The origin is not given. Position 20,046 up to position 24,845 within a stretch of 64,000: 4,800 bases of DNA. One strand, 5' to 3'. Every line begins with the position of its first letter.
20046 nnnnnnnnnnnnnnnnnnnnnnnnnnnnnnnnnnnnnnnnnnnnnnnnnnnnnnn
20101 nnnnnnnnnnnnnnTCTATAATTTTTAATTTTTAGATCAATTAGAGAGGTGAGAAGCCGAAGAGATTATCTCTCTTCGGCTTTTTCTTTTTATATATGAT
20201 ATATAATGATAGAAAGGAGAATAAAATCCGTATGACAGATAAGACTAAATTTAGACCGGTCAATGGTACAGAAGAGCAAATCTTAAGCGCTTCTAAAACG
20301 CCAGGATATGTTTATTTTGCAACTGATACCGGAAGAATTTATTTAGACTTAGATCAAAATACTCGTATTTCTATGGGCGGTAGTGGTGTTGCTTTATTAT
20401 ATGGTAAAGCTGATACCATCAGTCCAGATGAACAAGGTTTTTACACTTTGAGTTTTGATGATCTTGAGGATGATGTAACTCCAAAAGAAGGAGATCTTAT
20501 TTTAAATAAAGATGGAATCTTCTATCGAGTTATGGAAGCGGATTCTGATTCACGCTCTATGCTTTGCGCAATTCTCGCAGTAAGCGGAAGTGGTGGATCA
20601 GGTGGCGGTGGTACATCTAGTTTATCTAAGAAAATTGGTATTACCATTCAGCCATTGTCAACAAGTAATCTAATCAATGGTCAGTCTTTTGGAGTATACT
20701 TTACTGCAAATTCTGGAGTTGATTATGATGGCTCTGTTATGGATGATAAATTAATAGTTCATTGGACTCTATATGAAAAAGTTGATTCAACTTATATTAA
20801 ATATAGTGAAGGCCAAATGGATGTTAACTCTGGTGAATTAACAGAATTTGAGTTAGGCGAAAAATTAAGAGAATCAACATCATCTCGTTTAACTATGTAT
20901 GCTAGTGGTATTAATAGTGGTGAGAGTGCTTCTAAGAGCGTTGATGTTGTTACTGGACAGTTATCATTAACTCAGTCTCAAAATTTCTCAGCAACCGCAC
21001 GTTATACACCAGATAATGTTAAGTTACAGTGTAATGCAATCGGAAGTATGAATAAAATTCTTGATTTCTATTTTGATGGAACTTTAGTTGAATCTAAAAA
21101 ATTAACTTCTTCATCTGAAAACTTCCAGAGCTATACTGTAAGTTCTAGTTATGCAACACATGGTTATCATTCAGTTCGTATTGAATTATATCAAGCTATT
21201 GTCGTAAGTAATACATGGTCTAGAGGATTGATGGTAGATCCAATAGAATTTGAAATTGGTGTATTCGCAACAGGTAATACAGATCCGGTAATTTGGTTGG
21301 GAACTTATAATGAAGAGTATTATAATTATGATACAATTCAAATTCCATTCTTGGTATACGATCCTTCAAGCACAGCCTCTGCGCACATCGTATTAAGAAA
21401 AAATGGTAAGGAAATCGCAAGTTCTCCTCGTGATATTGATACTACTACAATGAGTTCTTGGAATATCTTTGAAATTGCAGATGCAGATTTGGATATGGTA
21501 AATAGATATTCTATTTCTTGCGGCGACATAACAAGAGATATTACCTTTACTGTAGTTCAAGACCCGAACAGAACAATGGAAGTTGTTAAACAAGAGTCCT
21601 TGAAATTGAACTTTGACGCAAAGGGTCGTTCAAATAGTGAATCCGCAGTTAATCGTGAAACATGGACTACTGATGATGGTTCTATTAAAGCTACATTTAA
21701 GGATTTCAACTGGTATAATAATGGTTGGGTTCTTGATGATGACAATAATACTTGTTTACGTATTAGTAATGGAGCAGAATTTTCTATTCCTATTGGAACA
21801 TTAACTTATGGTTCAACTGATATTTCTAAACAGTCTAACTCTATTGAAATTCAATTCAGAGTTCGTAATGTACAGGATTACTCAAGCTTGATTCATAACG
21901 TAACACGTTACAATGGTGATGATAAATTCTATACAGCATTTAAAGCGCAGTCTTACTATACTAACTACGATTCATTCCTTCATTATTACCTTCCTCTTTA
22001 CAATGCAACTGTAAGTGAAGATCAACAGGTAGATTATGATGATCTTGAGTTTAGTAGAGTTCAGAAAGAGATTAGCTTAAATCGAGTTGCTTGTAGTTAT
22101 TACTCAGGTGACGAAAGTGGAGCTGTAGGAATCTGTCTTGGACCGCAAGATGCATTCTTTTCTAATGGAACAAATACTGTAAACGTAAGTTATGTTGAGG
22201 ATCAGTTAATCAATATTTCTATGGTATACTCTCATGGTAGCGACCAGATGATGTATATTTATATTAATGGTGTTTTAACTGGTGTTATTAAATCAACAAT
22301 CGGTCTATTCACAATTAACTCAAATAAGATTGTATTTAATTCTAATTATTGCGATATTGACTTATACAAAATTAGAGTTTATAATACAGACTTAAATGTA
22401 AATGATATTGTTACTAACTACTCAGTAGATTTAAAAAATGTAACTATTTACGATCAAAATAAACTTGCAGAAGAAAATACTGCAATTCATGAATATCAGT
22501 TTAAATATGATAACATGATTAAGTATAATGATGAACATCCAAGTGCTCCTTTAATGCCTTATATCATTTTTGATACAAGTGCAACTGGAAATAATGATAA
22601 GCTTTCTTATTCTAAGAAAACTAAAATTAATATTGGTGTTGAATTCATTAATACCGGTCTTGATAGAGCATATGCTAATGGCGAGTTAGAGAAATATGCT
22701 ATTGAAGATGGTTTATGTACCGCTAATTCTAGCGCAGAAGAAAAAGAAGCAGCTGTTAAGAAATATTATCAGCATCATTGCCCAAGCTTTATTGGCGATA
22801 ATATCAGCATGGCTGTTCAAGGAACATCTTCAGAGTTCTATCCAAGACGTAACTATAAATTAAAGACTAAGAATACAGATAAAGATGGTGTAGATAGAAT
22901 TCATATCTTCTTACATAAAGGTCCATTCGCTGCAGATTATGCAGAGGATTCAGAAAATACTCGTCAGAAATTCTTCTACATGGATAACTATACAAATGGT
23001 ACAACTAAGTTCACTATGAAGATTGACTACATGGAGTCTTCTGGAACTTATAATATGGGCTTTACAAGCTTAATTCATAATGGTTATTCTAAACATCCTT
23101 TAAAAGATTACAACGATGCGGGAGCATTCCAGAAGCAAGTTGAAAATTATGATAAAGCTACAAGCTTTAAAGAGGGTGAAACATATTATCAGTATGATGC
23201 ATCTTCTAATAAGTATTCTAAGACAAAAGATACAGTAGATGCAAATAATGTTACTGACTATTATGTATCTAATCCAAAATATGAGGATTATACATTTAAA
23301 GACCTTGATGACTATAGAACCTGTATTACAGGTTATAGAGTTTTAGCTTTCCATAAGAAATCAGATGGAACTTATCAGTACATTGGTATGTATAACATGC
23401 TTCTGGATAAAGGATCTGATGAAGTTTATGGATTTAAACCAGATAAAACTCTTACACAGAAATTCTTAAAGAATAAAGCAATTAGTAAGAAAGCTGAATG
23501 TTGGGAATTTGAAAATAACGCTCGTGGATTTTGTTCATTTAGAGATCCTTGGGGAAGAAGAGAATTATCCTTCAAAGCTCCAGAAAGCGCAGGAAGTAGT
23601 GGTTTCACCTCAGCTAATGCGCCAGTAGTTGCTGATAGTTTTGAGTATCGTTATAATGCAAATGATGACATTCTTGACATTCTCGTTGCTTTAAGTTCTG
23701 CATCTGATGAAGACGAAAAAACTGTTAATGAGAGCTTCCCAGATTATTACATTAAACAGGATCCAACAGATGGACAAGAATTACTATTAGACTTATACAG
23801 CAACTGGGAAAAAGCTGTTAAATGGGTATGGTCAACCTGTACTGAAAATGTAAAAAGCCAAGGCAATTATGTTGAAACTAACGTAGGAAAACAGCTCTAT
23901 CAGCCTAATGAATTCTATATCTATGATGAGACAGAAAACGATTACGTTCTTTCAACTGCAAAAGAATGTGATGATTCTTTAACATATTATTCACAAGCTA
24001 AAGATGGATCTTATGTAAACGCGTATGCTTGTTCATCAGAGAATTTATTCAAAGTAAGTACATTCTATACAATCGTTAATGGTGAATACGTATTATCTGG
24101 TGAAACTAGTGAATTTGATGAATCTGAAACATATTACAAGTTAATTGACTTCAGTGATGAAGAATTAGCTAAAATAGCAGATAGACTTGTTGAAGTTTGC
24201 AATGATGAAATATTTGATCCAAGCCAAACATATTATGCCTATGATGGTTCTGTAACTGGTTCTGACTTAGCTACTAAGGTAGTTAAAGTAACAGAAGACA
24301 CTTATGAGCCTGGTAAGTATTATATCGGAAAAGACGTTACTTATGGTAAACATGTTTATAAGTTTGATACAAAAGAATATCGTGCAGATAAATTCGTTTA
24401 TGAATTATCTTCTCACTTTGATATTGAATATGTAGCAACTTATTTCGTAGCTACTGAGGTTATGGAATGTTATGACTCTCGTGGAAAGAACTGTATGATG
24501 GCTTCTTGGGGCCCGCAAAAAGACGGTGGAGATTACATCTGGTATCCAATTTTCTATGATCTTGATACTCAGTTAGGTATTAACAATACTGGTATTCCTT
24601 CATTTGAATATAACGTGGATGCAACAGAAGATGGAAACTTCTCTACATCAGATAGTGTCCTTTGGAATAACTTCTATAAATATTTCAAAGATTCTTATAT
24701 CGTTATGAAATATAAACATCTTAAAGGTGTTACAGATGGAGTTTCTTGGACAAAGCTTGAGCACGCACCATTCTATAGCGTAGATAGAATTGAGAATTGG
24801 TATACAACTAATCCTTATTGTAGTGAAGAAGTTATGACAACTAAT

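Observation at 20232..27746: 2.5-kaa receptor-binding protein ending in Flg_new (Listeria-Bacteroides repeat)-like modules and BspA-type leucine-rich repeats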

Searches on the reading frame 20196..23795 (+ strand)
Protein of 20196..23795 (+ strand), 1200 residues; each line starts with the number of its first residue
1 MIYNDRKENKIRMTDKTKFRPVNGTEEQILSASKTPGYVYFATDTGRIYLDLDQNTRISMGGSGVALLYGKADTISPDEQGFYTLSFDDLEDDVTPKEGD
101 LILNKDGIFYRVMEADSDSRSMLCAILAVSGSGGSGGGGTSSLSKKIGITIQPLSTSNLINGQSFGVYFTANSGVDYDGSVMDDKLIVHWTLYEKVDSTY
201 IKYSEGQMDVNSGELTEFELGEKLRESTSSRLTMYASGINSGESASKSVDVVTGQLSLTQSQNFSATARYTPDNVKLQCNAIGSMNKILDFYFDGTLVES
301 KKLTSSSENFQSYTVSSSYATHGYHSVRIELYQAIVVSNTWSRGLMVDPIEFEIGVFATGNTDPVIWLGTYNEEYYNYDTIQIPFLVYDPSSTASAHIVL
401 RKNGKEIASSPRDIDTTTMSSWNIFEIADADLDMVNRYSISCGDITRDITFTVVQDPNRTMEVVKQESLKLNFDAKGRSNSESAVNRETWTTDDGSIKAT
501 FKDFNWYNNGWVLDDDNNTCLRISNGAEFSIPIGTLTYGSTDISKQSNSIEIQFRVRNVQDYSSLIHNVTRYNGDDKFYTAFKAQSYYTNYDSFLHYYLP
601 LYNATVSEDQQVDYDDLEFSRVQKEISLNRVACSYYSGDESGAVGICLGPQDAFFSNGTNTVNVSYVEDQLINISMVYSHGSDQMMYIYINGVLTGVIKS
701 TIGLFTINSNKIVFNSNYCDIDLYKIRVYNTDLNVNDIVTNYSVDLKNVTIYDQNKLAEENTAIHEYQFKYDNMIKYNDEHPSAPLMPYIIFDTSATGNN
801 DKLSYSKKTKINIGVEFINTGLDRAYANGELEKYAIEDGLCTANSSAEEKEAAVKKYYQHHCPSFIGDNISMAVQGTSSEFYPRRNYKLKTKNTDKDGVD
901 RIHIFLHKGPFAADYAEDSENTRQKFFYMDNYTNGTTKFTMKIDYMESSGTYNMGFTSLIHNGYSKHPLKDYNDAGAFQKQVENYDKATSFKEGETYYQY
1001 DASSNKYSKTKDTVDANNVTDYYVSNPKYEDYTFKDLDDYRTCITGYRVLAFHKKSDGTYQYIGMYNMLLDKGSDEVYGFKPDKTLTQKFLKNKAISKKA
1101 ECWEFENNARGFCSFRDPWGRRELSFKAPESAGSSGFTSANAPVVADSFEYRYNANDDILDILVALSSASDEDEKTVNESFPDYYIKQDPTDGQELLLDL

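Call 43: predict_structure(alignment_id=A3)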
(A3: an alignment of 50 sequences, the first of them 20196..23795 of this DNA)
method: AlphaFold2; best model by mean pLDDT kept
length: 1200 residues; sequences in the alignment: 50
mean_pLDDT: 82.7   pTM: 0.66
mean pLDDT of the five models: 82.7, 82.8, 80.1, 80.0, 79.5
residues with pLDDT >= 90: 431; 70-90: 612; 50-70: 103; < 50: 54
segments of 3 or more residues with pLDDT < 50: 1-18, 129-142, 946-952, 1104-1116
pLDDT, mean of each block of 10 residues (from residue 1): 31 41 77 78 71 75 62 71 81 77 77 82 70 36 70 83 84 78 88 79 82 89 79 90 88 89 89 93 91 96 92 93 95 87 89 93 94 91 94 92 91 87 91 94 94 90 91 92 88 91 87 90 95 93 91 93 84 91 86 84 85 81 87 93 93 94 91 94 87 88 92 95 96 92 90 86 80 89 82 90 88 95 83 87 81 93 94 80 81 88 93 90 89 84 58 53 67 85 82 79 75 64 83 81 77 94 86 65 77 70 44 49 65 75 69 69 84 84 83 78
secondary structure, 60 per line:
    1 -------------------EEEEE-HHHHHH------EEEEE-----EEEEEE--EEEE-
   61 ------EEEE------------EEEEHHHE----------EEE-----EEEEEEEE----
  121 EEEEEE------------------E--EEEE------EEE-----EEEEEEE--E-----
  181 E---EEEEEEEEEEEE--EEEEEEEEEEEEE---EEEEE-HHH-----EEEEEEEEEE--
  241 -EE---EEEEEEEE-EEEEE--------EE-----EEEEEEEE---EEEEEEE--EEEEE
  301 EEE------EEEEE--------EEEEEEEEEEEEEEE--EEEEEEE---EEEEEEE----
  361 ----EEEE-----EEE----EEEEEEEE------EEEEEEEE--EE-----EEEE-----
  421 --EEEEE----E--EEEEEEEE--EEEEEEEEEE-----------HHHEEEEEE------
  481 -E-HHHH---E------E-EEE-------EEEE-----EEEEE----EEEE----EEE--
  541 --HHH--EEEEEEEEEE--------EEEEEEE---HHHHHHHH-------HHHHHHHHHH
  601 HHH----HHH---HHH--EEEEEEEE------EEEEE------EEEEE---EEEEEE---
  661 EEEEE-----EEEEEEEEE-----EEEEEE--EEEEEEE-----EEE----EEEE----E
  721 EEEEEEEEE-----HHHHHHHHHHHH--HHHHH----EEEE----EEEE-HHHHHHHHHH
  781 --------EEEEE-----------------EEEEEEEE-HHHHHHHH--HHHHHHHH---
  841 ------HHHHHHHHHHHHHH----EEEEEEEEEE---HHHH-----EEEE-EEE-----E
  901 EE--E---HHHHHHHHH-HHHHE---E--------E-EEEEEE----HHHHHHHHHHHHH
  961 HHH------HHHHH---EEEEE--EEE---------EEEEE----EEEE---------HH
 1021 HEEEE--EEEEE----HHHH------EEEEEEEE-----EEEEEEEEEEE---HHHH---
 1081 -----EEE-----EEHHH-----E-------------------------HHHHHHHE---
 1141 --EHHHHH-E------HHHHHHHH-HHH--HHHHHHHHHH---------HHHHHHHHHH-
elements in order (helices of 4 or more, strands of 3 or more residues): E20-24 H26-31 E38-42 E48-53 E56-59 E67-70 E83-86 E101-103 E109-116 E121-126 E148-151 E158-160 E166-172 E185-196 E199-211 E215-219 E229-238 E247-254 E256-260 E276-283 E287-293 E296-303 E310-314 E323-337 E340-346 E350-356 E365-368 E374-376 E381-388 E395-402 E412-415 E423-427 E435-442 E445-454 E469-474 H484-487 E500-502 E510-513 E519-523 E528-531 E536-538 E548-557 E566-572 H576-583 H591-603 E619-626 E633-637 E644-648 E652-657 E661-665 E671-679 E685-690 E693-699 E705-707 E712-715 E720-729 H735-746 H749-753 E758-761 E766-769 H771-780 E789-793 E811-818 H820-827 H830-837 H847-860 E865-874 H878-881 E887-890 E892-894 E900-902 H909-917 H919-922 E938-943 H948-963 H970-974 E978-982 E985-987 E997-1001 E1006-1009 E1022-1025 E1028-1032 H1037-1040 E1047-1054 E1060-1070 H1074-1077 E1086-1088 H1130-1136 H1144-1148 H1157-1164 H1171-1180 H1190-1199

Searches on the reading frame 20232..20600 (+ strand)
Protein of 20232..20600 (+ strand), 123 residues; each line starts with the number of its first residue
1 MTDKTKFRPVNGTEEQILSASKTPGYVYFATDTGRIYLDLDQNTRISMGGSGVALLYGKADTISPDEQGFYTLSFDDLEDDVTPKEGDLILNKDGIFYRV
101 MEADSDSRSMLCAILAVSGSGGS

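Call 109: search_protein_families(library=pfam, proteins=[window:20232-20600:+], max_evalue=10)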
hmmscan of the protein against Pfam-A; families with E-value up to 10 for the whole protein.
window:20232-20600:+ (123 aa): 1 family
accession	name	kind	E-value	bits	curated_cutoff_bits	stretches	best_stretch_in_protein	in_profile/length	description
PF12123.13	CBD_PlyG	-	0.15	12.2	28.2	1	87-106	6-25/44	PlyG Cell wall binding domain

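Call 113: search_dna_similar(collection=phages, mode=protein, query=window:20232-20579:+, max_evalue=0.01, max_rows=25)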
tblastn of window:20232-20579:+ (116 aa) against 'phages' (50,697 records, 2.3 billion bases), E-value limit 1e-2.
No match.

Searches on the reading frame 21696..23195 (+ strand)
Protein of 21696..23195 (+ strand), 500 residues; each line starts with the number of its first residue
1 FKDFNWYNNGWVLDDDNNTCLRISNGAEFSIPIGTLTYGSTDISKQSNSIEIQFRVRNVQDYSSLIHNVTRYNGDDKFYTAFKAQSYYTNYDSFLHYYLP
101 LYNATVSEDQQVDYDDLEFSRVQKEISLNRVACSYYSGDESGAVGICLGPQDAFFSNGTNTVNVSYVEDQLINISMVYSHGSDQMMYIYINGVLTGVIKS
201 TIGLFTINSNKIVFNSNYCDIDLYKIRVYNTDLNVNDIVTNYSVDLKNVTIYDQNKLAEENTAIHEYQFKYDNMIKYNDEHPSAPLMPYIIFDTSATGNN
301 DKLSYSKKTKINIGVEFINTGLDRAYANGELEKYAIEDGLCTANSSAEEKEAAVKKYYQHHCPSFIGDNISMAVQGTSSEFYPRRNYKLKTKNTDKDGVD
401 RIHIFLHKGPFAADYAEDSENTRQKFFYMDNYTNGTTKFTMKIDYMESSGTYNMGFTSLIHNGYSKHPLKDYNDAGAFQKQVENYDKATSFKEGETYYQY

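Call 7: search_protein_families(library=pfam, proteins=[window:21696-23195:+], max_evalue=10)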
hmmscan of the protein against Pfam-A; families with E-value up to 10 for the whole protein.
window:21696-23195:+ (500 aa): 2 families
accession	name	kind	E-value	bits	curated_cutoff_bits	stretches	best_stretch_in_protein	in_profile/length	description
PF13385.13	Laminin_G_3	-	0.047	14.3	27.6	1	163-238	73-150/151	Concanavalin A-like lectin/glucanases superfamily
PF23664.1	Ig_Pom152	-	0.17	12.7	27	1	408-474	33-95/106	Nucleoporin pom152-like, immunoglobulin-like domain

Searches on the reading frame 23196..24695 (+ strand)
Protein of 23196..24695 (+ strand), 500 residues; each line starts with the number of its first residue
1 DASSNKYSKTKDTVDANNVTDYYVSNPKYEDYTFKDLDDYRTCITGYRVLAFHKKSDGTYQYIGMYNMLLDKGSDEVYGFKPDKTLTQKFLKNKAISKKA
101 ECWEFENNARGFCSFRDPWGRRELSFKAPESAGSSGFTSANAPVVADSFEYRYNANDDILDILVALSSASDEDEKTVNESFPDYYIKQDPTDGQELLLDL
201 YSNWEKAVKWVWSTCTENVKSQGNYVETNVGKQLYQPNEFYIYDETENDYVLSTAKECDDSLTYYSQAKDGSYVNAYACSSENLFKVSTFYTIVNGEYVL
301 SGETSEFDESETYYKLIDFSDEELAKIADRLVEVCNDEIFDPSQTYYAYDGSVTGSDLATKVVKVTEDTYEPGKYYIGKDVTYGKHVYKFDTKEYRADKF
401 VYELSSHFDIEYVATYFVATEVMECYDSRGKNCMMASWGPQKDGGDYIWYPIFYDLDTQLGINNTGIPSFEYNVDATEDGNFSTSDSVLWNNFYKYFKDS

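Call 7: search_protein_families(library=pfam, proteins=[window:23196-24695:+], max_evalue=10)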
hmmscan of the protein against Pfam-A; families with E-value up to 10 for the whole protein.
window:23196-24695:+ (500 aa): 1 family
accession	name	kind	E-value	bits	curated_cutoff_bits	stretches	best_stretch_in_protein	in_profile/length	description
PF08757.17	CotH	-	0.00046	20.2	23.8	1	371-473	131-221/322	CotH kinase protein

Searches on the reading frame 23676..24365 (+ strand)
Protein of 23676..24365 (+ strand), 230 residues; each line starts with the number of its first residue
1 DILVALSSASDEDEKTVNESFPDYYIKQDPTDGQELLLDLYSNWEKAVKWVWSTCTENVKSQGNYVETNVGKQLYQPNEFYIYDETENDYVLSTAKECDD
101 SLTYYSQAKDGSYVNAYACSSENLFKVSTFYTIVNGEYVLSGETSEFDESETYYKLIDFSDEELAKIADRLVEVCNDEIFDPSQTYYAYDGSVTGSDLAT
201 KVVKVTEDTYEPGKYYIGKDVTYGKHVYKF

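Call 109: search_protein_families(library=pfam, proteins=[window:23676-24365:+], max_evalue=10)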
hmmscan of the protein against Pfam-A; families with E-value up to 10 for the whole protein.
window:23676-24365:+ (230 aa): 0 families
